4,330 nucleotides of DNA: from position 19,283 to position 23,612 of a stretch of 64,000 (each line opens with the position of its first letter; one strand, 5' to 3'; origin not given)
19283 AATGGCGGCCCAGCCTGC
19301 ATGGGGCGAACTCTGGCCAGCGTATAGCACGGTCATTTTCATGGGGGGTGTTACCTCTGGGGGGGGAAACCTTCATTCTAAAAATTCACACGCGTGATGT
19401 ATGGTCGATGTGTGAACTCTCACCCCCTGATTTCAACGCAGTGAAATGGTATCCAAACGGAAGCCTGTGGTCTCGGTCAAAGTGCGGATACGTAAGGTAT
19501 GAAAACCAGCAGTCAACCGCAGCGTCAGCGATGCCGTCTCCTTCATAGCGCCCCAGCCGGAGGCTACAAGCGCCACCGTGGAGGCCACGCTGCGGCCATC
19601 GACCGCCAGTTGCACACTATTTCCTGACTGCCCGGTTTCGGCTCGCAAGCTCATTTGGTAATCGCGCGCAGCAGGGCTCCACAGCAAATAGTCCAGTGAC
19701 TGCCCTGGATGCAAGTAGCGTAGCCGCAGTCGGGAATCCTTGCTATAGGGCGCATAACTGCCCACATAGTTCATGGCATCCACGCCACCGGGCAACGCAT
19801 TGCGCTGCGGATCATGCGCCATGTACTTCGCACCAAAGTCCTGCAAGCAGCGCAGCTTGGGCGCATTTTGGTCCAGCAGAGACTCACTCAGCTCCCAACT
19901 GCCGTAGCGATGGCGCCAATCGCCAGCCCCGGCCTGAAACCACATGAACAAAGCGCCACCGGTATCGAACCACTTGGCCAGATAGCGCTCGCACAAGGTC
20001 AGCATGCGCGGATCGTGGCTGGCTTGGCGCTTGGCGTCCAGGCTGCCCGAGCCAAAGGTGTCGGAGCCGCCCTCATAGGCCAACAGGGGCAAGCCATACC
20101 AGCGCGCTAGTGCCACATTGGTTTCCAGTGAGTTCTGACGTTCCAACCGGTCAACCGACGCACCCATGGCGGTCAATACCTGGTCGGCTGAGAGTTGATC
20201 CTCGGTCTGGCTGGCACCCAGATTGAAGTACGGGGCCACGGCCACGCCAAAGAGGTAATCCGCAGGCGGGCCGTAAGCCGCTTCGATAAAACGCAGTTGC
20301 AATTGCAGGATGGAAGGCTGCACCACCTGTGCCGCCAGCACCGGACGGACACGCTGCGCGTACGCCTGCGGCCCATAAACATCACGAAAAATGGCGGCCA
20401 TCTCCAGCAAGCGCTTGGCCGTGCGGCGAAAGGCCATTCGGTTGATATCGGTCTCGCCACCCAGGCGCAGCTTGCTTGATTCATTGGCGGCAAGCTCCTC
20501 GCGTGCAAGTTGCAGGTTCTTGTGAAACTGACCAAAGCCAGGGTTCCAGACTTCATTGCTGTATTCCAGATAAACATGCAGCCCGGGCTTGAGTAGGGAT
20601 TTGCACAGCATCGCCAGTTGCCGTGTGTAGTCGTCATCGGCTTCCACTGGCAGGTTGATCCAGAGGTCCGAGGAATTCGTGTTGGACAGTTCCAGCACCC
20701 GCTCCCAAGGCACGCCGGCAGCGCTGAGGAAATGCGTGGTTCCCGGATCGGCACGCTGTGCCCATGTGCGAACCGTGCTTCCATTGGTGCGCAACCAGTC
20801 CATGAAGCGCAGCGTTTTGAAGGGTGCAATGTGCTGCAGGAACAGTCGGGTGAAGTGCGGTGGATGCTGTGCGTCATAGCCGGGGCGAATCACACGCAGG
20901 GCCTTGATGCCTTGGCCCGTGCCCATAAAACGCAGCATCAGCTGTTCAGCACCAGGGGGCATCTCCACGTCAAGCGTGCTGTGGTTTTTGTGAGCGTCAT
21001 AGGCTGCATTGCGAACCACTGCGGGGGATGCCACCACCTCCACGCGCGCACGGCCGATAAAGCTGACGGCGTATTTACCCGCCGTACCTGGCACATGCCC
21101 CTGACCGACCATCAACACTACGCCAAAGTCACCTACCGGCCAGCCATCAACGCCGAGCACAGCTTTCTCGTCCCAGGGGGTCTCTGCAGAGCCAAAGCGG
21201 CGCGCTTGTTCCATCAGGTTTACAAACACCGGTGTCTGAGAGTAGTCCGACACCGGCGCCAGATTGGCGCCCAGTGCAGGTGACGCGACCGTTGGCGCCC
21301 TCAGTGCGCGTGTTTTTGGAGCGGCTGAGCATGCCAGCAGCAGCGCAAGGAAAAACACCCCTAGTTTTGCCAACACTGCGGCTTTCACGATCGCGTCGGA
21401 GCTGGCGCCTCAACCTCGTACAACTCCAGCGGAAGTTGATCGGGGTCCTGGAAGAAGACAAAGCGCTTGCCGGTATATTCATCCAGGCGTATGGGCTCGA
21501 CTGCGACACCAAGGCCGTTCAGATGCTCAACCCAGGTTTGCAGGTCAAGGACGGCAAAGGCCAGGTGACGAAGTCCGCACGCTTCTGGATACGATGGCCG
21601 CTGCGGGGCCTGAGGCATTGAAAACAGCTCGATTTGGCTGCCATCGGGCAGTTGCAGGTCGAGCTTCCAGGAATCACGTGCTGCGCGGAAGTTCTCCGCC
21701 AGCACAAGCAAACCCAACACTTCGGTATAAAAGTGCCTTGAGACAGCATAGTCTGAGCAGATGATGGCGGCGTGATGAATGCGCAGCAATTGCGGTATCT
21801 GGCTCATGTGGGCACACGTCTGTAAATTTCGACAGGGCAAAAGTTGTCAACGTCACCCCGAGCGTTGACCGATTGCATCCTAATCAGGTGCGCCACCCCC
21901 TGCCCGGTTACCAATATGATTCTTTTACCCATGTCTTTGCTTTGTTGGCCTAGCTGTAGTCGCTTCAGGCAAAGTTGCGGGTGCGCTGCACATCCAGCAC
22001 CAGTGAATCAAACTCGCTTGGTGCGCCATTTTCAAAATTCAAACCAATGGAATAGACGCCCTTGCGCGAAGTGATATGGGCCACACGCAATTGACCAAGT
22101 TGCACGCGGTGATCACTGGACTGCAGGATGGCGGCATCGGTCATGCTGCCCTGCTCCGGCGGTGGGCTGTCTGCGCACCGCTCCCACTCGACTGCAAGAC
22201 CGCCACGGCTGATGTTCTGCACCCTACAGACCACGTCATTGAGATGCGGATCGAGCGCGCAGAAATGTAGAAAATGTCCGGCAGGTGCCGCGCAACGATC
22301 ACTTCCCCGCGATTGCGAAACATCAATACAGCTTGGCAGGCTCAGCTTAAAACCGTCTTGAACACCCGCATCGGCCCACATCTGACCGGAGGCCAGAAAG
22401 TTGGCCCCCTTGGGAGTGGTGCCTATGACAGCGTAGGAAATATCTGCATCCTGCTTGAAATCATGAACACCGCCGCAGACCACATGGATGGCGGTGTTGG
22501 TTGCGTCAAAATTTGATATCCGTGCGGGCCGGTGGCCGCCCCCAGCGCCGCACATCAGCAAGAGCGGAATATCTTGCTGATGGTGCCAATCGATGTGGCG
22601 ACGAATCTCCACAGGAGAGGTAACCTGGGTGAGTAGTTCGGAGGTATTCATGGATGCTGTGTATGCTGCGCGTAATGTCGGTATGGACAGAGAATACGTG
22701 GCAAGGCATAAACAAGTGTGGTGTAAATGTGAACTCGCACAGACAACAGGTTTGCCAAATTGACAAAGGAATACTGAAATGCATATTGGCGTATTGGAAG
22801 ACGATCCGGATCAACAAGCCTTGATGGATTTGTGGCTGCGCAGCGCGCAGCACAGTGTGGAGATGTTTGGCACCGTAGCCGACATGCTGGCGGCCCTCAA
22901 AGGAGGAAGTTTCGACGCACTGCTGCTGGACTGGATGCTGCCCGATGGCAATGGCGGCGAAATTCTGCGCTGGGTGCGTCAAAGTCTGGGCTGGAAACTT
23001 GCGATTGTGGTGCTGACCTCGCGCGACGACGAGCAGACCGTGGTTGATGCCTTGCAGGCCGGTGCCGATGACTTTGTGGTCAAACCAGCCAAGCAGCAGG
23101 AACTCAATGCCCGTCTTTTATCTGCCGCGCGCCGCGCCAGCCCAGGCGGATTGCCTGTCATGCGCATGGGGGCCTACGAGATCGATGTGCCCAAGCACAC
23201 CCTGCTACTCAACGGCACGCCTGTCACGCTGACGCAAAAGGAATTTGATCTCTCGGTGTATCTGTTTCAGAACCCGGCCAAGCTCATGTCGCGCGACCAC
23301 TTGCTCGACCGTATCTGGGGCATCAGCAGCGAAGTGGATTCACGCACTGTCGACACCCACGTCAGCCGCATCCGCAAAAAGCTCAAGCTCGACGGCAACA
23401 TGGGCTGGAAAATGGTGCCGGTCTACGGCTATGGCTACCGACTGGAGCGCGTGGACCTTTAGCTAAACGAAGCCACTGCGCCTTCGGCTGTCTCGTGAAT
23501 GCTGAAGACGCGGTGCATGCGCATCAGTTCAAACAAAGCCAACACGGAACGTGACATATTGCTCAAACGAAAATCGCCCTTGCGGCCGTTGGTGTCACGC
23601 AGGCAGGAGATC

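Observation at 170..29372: Split partner-switching / c-di-GMP circuit wrapped around an EPS locus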

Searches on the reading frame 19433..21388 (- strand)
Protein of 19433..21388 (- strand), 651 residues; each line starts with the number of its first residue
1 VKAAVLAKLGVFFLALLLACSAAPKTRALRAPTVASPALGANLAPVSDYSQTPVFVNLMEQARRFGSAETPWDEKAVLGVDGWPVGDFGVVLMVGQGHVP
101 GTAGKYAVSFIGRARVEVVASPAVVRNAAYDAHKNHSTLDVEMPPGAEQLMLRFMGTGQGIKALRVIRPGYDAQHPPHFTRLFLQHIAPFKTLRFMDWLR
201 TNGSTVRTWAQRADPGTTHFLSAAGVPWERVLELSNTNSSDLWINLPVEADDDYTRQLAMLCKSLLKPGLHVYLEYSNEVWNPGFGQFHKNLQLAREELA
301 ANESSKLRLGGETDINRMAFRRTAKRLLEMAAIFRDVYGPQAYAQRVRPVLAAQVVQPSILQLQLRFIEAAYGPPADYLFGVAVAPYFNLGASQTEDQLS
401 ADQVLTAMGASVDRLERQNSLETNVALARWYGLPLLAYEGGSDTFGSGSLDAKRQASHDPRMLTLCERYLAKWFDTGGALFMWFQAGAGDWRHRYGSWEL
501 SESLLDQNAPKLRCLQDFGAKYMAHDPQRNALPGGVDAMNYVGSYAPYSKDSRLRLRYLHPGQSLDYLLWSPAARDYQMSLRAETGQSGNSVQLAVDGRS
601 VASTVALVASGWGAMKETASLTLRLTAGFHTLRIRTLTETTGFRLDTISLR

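Call 3: search_protein_families(library=pfam, proteins=[window:19433-21388:-], max_evalue=0.01)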
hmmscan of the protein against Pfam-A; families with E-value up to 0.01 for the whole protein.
window:19433-21388:- (651 aa): 1 family
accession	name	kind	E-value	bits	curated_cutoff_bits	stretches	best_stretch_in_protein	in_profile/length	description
PF03422.21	CBM_6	-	0.00013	22.7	28.9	1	552-649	21-122/125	Carbohydrate binding module (family 6)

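Call 83: search_protein_families(library=ncbifam, proteins=[window:19433-21388:-], max_evalue=0.001)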
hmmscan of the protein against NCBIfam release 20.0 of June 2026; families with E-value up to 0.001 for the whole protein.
window:19433-21388:- (651 aa): 0 families

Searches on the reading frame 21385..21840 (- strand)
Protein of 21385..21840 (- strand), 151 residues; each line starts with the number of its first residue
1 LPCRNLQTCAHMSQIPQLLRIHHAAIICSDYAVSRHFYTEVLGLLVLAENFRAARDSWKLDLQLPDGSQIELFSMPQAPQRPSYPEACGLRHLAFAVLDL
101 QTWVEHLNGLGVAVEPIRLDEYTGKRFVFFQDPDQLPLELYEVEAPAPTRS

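Call 3: search_protein_families(library=pfam, proteins=[window:21385-21840:-], max_evalue=0.01)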
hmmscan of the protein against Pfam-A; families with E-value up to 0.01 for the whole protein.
window:21385-21840:- (151 aa): 3 families
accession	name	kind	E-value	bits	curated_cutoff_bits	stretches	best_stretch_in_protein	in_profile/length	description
PF00903.31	Glyoxalase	-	8.8e-20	71.7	20.6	1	20-140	1-121/121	Glyoxalase/Bleomycin resistance protein/Dioxygenase superfamily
PF13669.12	Glyoxalase_4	-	2.7e-05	24.9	27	1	22-118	1-99/109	Glyoxalase/Bleomycin resistance protein/Dioxygenase superfamily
PF18029.7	Glyoxalase_6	-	0.004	18.2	23.6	1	26-136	4-101/106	Glyoxalase-like domain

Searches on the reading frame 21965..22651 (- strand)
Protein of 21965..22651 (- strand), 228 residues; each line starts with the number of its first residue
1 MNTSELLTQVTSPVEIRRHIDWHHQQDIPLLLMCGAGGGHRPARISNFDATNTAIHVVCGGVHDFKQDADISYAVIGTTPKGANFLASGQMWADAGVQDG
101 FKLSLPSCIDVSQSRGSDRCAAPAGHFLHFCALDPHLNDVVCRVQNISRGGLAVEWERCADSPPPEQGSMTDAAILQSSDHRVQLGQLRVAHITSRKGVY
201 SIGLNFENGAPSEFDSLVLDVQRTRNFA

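Call 3: search_protein_families(library=pfam, proteins=[window:21965-22651:-], max_evalue=0.01)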
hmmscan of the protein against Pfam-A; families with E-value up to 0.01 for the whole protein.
window:21965-22651:- (228 aa): 1 family
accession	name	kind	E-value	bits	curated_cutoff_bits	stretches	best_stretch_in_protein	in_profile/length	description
PF07238.19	PilZ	-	0.00039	21.2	22.5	1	131-213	14-92/102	PilZ domain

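Call 66: predict_structure(protein=window:21965-22651:-)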
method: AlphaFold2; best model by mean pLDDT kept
length: 228 residues; sequences in the alignment: 1
mean_pLDDT: 36.2   pTM: 0.27
mean pLDDT of the five models: 36.2, 28.3, 27.8, 27.0, 26.2
residues with pLDDT >= 90: 0; 70-90: 0; 50-70: 5; < 50: 223
segments of 3 or more residues with pLDDT < 50: 1-194, 198-203, 209-228
pLDDT, mean of each block of 10 residues (from residue 1): 28 24 33 40 40 39 42 45 42 38 36 29 29 30 32 34 33 27 37 49 48 43 36
secondary structure, 60 per line:
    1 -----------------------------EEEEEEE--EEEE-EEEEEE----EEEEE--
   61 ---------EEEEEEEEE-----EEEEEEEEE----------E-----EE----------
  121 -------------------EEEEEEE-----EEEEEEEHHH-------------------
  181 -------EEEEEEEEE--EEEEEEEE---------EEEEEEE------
elements in order: E30-36 E39-42 E44-49 E54-58 E70-78 E84-92 E140-146 E152-158 E188-196 E199-206 E216-222

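Call 82: search_protein_families(library=pfam, proteins=[window:21965-22651:-], max_evalue=10)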
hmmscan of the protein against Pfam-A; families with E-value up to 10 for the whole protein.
window:21965-22651:- (228 aa): 1 family
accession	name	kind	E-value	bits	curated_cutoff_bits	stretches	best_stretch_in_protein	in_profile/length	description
PF07238.19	PilZ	-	0.00039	21.2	22.5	1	131-213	14-92/102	PilZ domain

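Call 83: search_protein_families(library=ncbifam, proteins=[window:21965-22651:-], max_evalue=0.001)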
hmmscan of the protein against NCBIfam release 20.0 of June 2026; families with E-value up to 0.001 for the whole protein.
window:21965-22651:- (228 aa): 0 families

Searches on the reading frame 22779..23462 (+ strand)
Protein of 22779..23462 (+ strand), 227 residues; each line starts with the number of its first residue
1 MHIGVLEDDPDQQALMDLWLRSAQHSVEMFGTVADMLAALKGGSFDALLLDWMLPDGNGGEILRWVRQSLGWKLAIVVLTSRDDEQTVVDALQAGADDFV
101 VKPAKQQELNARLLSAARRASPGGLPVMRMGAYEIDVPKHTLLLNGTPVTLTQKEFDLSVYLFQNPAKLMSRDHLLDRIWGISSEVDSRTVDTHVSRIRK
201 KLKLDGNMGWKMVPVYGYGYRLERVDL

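Call 3: search_protein_families(library=pfam, proteins=[window:22779-23462:+], max_evalue=0.01)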
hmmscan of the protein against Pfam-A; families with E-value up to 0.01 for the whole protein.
window:22779-23462:+ (227 aa): 2 families
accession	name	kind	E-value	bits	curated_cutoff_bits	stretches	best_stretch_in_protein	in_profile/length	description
PF00072.30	Response_reg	-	7.1e-22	78.1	30.2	1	5-113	3-110/111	Response regulator receiver domain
PF00486.34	Trans_reg_C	-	2.1e-21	76.2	26.2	1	146-222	1-77/77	Transcriptional regulatory protein, C terminal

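Call 83: search_protein_families(library=ncbifam, proteins=[window:22779-23462:+], max_evalue=0.001)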
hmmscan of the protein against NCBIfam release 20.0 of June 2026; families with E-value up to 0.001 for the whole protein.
window:22779-23462:+ (227 aa): 77 families (the best 25 are shown)
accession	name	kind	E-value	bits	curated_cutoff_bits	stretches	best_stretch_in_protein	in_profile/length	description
TIGR02154.1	PhoB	equivalog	2.2e-45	154.7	296.2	1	3-222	5-225/226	phosphate regulon transcriptional regulator PhoB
NF040689.1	MtrAB_MtrA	equivalog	4.9e-43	147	300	1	5-221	3-217/219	MtrAB system response regulator MtrA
NF041734.1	resp_reg_RppA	equivalog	5.8e-36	124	250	1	1-223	1-228/229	two-component system response regulator RppA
NF053854.1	RespRegPhoBBctds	equivalog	2.1e-35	122.1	270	1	5-222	3-224/225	two-component system response regulator PhoB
NF008296.0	PRK11083.1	equivalog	3.8e-34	118.1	273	1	2-223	5-226/228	two-component system response regulator CreB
NF041733.1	resp_reg_CseB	equivalog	1.4e-33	116.2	350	1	2-223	2-227/228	two-component system response regulator CseB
NF045944.1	ResRegRpaBCyano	equivalog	9.8e-33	113.4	330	1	5-223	2-228/229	response regulator transcription factor RpaB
NF007546.0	PRK10161.1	equivalog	1.1e-32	113.4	471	1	44-222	46-225/229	phosphate response regulator transcription factor PhoB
NF045991.1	RespRegCtrARhodob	equivalog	6e-30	104.7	350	1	1-222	1-221/224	response regulator transcription factor CtrA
TIGR01387.1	cztR_silR_copR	subfamily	6.7e-30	104.3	279.2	1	5-221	3-217/218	heavy metal response regulator transcription factor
NF040534.1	resp_reg_YycF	equivalog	2.3e-29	102.3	340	1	8-223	8-228/231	response regulator YycF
NF007982.1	PRK10710.1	equivalog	3.2e-29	102.1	380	1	3-223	10-228/235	envelope stress response regulator BaeR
NF041209.1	resp_regPieR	equivalog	1.8e-28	99.7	450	1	6-224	6-229/231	two component system response regulator PieR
NF007928.2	PRK10643.1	equivalog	4.3e-28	98.4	330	1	1-221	1-215/216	two-component system response regulator PmrA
NF007005.1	PRK09468.1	equivalog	5.3e-28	98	331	1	3-220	6-229/237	osmolarity response regulator transcription factor OmpR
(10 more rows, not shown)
